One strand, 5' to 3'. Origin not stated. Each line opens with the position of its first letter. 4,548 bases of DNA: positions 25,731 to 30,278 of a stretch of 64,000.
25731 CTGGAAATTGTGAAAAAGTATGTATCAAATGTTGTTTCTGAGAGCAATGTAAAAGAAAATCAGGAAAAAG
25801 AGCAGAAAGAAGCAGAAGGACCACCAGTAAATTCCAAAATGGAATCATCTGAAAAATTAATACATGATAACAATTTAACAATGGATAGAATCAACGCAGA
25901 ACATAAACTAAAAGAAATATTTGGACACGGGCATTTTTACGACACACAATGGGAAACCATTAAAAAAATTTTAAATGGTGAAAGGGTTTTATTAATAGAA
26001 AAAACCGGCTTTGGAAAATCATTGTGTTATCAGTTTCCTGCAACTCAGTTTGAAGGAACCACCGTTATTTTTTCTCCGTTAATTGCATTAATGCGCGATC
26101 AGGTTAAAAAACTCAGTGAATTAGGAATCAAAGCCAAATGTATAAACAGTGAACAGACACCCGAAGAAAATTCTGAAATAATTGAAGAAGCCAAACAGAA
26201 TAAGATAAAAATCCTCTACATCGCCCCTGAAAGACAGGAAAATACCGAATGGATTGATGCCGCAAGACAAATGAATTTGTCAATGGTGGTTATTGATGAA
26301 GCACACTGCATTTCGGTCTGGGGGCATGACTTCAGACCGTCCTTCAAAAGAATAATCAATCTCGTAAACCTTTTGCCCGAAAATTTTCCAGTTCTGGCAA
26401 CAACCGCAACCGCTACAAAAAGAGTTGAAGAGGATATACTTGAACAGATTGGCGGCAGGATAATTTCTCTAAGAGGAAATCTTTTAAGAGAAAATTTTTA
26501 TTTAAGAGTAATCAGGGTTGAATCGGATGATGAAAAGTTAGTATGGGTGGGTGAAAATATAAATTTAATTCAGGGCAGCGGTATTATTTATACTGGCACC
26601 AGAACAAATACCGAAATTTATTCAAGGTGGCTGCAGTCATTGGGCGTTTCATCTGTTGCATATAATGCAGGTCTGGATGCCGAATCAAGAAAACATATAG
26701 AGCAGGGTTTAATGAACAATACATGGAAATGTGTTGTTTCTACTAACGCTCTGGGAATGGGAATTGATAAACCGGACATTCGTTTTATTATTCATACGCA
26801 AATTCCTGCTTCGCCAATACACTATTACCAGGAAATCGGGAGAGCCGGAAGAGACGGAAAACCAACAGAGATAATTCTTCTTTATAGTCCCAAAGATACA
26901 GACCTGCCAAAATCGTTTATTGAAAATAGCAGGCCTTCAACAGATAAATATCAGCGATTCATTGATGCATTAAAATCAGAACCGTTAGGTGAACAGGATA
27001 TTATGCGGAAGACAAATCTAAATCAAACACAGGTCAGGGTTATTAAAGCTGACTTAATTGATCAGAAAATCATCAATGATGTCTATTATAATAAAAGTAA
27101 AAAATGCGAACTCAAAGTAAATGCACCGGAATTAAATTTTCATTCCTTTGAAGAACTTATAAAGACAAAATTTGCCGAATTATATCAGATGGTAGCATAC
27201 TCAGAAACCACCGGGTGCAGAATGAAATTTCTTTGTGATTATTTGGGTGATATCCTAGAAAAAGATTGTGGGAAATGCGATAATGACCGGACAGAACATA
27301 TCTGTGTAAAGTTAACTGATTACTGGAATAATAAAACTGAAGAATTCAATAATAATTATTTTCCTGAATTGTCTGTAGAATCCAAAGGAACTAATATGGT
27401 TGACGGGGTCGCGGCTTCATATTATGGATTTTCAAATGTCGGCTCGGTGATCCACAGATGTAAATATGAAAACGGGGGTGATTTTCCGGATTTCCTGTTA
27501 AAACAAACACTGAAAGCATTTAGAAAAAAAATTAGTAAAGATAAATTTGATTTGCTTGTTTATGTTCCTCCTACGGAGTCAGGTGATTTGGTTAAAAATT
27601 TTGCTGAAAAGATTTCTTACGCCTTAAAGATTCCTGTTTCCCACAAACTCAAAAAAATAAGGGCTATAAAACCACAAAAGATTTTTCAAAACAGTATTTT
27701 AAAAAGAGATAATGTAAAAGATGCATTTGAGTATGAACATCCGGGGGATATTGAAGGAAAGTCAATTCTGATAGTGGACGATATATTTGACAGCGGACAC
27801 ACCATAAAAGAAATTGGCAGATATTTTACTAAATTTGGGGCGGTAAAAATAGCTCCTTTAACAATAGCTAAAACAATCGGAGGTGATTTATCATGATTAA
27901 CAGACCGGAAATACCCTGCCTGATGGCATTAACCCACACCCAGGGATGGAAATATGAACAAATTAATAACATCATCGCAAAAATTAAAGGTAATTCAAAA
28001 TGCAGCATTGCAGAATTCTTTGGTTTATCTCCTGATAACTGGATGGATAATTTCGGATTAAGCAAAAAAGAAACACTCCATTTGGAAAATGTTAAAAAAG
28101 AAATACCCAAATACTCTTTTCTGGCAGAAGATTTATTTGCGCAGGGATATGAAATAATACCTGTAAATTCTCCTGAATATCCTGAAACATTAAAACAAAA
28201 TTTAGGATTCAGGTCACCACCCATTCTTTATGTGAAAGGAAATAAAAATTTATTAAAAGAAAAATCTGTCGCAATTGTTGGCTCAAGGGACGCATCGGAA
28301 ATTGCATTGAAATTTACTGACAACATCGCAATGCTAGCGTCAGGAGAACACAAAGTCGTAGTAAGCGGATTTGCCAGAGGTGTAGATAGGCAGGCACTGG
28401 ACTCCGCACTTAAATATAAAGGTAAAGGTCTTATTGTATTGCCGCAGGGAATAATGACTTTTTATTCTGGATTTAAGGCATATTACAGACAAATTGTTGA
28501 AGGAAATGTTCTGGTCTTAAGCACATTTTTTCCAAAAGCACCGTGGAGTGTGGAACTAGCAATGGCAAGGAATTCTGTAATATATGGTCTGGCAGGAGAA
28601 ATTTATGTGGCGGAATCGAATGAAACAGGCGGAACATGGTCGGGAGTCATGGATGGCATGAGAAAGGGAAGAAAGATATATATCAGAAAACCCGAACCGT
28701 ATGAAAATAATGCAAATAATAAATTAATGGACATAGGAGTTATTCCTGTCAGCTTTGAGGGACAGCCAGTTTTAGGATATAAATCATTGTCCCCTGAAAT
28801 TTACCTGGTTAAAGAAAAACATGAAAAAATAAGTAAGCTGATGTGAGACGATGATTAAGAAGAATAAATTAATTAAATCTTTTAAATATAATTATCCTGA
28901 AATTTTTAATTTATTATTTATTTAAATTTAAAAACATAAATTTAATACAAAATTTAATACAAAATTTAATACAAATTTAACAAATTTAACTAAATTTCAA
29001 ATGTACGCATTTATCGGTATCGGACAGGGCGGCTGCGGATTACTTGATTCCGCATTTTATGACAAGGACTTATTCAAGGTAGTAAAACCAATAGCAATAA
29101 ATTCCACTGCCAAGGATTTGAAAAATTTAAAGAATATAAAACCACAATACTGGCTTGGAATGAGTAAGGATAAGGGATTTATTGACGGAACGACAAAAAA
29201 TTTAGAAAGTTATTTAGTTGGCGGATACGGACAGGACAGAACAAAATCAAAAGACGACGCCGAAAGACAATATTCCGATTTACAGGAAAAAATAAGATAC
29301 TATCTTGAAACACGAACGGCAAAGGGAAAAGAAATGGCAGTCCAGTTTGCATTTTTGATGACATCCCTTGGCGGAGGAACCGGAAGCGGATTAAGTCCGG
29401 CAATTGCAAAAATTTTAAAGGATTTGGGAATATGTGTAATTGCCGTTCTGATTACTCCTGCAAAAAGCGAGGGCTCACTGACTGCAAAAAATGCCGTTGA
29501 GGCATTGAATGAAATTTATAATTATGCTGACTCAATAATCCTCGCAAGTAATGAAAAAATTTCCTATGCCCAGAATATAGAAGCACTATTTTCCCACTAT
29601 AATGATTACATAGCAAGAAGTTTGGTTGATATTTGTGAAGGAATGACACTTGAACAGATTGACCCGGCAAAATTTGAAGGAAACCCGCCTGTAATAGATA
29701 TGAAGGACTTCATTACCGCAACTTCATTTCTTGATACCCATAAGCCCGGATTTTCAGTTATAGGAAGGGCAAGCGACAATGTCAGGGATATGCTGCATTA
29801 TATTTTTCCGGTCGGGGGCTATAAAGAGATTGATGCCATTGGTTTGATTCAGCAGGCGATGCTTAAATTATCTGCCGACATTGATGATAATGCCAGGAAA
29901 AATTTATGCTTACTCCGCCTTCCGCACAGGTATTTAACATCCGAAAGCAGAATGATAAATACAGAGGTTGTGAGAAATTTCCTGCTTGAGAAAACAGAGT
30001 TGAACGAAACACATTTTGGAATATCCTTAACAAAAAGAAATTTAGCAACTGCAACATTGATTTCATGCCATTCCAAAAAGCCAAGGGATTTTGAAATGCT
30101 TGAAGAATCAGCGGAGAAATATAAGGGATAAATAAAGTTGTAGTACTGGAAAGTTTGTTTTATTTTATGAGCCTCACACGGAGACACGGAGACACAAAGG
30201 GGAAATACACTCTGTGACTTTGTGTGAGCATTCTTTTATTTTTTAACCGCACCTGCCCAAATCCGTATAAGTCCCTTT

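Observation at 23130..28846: Giant XPD - RQC/HRDC - RecQ - ComF(PRTase) fusion ORF translationally coupled to DprA in an archaeon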

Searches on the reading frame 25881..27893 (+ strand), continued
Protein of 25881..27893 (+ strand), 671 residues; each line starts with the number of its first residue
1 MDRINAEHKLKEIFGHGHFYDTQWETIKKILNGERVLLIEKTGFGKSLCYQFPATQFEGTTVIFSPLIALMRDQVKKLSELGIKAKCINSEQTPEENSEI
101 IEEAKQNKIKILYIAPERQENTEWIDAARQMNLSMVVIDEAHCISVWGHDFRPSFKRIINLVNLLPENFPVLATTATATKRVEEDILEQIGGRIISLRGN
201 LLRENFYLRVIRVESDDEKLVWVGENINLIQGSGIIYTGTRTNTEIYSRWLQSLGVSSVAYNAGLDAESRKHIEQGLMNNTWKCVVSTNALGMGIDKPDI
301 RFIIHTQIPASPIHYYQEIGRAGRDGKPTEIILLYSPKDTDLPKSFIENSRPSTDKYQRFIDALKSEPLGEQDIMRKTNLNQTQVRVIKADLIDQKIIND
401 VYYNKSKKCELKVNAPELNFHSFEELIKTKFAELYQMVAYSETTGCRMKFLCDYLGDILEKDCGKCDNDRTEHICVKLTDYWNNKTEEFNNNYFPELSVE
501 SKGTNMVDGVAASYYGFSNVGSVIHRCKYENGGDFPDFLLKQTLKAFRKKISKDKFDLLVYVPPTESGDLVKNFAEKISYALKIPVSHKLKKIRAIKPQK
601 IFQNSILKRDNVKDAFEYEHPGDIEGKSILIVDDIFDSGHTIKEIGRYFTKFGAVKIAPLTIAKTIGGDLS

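Call 45: search_solved_structures(query=window:25881-27893:+, max_evalue=0.00001)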
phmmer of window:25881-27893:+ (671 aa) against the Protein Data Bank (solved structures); distinct sequences matched with E-value up to 0.00001: 66 (the best 60 are shown).
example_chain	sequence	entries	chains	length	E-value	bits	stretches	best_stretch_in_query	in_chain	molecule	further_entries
1oyw_A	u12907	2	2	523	8.1e-75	255.4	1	6-344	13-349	ATP-dependent DNA helicase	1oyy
4tmu_A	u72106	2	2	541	1.9e-74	254.2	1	6-352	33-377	RecQ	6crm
4q47_A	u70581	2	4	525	9.1e-71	242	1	6-340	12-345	DNA helicase RecQ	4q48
4o3m_A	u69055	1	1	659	4.8e-62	213.2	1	13-345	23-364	Bloom syndrome protein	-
4cgz_A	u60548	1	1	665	4.9e-62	213.1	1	13-345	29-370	BLOOM'S SYNDROME HELICASE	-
4cdg_A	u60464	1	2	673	5.2e-62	213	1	13-345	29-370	BLOOM SYNDROME PROTEIN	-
7auc_A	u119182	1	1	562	1.8e-61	211.3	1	13-346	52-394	Bloom syndrome protein,Bloom syndrome protein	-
7aud_A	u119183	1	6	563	1.8e-61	211.3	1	13-346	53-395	Bloom syndrome protein,Bloom syndrome protein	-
7zms_A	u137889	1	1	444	1.6e-59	204.8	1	8-345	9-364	ATP-dependent DNA helicase Q5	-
5lb5_A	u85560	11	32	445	1.7e-59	204.7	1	8-345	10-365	ATP-dependent DNA helicase Q5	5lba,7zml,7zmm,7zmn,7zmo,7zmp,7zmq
5lb3_B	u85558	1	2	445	1.7e-59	204.7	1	8-345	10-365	ATP-dependent DNA helicase Q5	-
8rl5_A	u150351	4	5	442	1.8e-59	204.7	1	8-345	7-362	ATP-dependent DNA helicase Q5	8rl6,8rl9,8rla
5lb8_A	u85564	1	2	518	2.6e-59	204.1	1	8-345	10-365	ATP-dependent DNA helicase Q5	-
8qw9_R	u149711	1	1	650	6.1e-59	202.9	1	8-345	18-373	ATP-dependent DNA helicase Q5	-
8qq2_R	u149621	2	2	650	6.1e-59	202.9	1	8-345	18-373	ATP-dependent DNA helicase Q5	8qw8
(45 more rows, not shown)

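Call 58: search_protein_families(library=pfam, proteins=[L014:6046-9456:+, L014:9577-11241:+], max_evalue=0.01)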
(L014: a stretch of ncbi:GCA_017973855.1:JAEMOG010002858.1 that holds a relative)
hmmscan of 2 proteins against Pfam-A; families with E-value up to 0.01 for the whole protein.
L014:6046-9456:+ (1136 aa): 12 families
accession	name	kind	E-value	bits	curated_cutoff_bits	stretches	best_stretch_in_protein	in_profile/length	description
PF13087.12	AAA_12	-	1.4e-31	110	27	1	895-1100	1-194/195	AAA domain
PF13086.12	AAA_11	-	1.5e-26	94.2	27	2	792-874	174-255/257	AAA domain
PF13245.12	AAA_19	-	1.3e-14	54.9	25.1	1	716-872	6-132/134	AAA domain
PF13604.12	AAA_30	-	4.8e-12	46.5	27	1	706-873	2-132/191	AAA domain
PF00270.35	DEAD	-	1.1e-08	35.4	26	1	708-847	2-131/167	DEAD/DEAH box helicase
PF00580.27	UvrD-helicase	-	1.2e-08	35.4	23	1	716-958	7-168/271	UvrD/REP helicase N-terminal domain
PF04851.21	ResIII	-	1.3e-07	32.1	22.5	1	705-862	3-155/164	Type III restriction enzyme, res subunit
PF08696.17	Dna2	-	8.5e-06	26.1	22.4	1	234-386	33-202/204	DNA replication factor Dna2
PF09848.15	SLFN-g3_helicase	-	1.8e-05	24.7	24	1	722-961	2-197/354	Schlafen group 3, DNA/RNA helicase domain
PF01443.25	Viral_helicase1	-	0.00047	20.5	21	0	813-876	42-104/228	Viral superfamily 1 RNA helicase core domain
PF13538.12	UvrD_C_2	-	0.00069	19.9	27.4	0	1039-1096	2-51/52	UvrD-like helicase C-terminal domain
PF05127.21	NAT10_TcmA_helicase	-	0.0073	16.6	22.7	0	726-862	2-118/176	RNA cytidine acetyltransferase NAT10/TcmA, helicase domain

L014:9577-11241:+ (554 aa): 2 families
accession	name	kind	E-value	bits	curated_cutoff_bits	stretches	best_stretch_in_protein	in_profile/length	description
PF04326.19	SLFN_AlbA_2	-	1.7e-19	70.9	25.3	1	19-140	1-117/118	Schlafen, AlbA_2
PF13749.12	HATPase_c_4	-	3.4e-09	37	26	1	316-400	4-88/89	Putative ATP-dependent DNA helicase recG C-terminal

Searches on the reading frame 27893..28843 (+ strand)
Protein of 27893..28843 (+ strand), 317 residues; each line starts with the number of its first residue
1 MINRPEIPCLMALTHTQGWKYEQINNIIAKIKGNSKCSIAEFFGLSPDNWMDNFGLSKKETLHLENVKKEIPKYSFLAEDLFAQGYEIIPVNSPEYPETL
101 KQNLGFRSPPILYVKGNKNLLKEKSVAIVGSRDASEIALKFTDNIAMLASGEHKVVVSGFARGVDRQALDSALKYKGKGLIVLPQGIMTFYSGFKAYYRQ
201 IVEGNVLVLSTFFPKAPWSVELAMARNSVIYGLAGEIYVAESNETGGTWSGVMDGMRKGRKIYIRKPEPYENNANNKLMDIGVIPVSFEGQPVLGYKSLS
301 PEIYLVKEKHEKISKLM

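Call 6: search_protein_families(library=pfam, proteins=[window:27893-28843:+], max_evalue=0.01)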
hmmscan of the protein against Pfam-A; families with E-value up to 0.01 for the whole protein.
window:27893-28843:+ (317 aa): 1 family
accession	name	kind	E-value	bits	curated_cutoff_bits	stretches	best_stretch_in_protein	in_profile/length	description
PF02481.21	DNA_processg_A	-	8.6e-39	133.4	29.6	1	84-278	5-202/212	DNA recombination-mediator protein A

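Call 7: search_protein_families(library=ncbifam, proteins=[window:27893-28843:+], max_evalue=0.01)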
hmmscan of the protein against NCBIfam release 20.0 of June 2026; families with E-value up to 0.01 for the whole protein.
window:27893-28843:+ (317 aa): 2 families
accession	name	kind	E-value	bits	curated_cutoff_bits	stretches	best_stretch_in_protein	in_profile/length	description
TIGR00732.1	dprA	equivalog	1.2e-29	103.2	191.15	1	85-280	8-204/220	DNA-processing protein DprA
NF008007.0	PRK10736.1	equivalog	1.3e-22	80.5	495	1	50-264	38-249/374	DNA-protecting protein DprA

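Call 8: search_protein_families(library=padloc, proteins=[window:27893-28843:+], max_evalue=0.01)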
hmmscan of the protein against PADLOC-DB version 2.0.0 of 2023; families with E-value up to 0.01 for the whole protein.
window:27893-28843:+ (317 aa): 3 families
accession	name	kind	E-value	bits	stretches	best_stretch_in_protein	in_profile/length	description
PDLC03927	PsyrA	-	6.7e-74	247.4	1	29-285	37-292/398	-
PDLC03961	ShosA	-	2.3e-33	113.8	1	61-275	57-264/303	-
PDLC02997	ShosA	-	3e-15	54.3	1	81-241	90-249/327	-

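Call 46: search_solved_structures(query=window:27893-28843:+, max_evalue=0.001)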
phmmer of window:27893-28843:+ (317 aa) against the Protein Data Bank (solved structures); distinct sequences matched with E-value up to 0.001: 7.
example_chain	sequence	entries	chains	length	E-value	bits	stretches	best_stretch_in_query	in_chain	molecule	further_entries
3uqz_A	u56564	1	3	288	6e-16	62.1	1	106-263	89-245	DNA processing protein DprA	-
8zva_A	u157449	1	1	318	4.8e-13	52.5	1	82-247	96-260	DNA processing protein DprA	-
9vzo_A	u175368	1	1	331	5.3e-13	52.4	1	82-247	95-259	DprA-like antitoxin protein ShosA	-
4ljk_A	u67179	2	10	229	9.8e-06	28.5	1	109-285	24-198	DNA processing chain A (DprA)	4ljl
5mll_A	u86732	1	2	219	9.8e-06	28.5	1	109-284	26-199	DNA processing chain A (DprA)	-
4ljr_A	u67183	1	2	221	1e-05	28.5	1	109-284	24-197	DNA processing chain A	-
3maj_A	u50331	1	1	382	4.4e-05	26.4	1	88-187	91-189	DNA processing chain A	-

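Call 55: find_encoding_contigs(protein=window:27893-28843:+, flank=6000, max_places=6)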
Protein window:27893-28843:+ (317 aa): 4 contigs read that carry it; 2 places shown.
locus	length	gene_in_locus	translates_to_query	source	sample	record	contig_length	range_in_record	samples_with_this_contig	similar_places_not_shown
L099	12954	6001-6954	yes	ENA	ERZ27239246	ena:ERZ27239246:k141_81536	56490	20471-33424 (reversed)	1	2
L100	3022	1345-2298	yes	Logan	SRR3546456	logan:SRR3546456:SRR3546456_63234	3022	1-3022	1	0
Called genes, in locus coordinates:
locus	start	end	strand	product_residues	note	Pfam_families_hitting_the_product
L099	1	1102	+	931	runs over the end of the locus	PF00133:tRNA-synt_1, PF09334:tRNA-synt_1g, PF13603:tRNA-synt_1_2, PF09334:tRNA-synt_1g, PF01406:tRNA-synt_1e (weak), PF08264:Anticodon_1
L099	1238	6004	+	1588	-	-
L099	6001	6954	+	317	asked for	PF02481:DNA_processg_A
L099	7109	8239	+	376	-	PF00091:Tubulin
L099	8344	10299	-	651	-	PF00343:Phosphorylase, PF00534:Glycos_transf_1 (faint)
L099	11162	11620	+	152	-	-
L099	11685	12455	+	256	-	-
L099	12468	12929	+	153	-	-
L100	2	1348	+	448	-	?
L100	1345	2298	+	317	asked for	PF02481:DNA_processg_A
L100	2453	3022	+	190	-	?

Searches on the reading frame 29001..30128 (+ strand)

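Call 6: search_protein_families(library=pfam, proteins=[window:29001-30128:+], max_evalue=0.01)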
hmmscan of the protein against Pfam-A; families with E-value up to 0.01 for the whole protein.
window:29001-30128:+ (376 aa): 3 families
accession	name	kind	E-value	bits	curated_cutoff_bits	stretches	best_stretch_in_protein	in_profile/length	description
PF00091.31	Tubulin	-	5.4e-22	79.4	33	1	4-187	4-185/190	Tubulin/FtsZ family, GTPase domain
PF13809.12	Tubulin_2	-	0.00067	19.4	27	1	117-176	164-236/356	Tubulin like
PF13292.11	DXP_synthase_N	-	0.001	18.9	21.2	1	137-209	127-195/274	1-deoxy-D-xylulose-5-phosphate synthase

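Call 7: search_protein_families(library=ncbifam, proteins=[window:29001-30128:+], max_evalue=0.01)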
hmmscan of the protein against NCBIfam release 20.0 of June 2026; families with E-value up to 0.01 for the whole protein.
window:29001-30128:+ (376 aa): 1 family
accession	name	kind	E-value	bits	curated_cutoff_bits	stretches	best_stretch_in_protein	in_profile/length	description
TIGR00065.1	ftsZ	equivalog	6.2e-22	78.4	295.2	1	114-216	102-207/353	cell division protein FtsZ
